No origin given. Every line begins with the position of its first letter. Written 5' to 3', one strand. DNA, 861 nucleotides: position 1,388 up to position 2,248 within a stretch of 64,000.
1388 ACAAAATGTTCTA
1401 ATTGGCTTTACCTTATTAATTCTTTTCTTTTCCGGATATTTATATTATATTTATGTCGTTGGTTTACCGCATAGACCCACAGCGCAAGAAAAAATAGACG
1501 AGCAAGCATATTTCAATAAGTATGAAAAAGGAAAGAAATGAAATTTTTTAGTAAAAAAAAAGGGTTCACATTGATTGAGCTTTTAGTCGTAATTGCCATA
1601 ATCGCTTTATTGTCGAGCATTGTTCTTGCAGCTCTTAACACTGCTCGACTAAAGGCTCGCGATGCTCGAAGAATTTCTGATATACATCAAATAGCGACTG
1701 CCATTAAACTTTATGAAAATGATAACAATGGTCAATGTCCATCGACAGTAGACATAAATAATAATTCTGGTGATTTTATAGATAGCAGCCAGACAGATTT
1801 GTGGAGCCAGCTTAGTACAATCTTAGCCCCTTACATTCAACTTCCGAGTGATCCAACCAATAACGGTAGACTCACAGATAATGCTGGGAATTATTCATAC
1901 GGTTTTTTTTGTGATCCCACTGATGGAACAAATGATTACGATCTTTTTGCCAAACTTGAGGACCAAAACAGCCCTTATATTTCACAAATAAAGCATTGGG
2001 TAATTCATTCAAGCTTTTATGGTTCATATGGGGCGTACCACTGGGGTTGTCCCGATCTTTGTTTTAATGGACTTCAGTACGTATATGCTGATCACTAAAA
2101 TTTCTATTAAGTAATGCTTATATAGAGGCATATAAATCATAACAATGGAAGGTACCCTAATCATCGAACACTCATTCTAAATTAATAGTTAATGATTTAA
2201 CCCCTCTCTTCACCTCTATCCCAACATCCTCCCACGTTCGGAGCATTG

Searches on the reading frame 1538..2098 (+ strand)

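Call 35: search_protein_families(library=pfam, proteins=[window:1538-2098:+], max_evalue=0.01)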
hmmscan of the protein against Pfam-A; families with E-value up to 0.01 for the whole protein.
window:1538-2098:+ (186 aa): 2 families
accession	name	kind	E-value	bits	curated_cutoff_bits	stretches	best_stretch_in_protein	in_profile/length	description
PF07963.17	N_methyl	-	3.6e-09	36.3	21.2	1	5-30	2-27/27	Prokaryotic N-terminal methylation motif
PF11773.13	ComGE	-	0.0049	17.2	25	1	12-54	2-44/82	Competence system putative prepilin ComGE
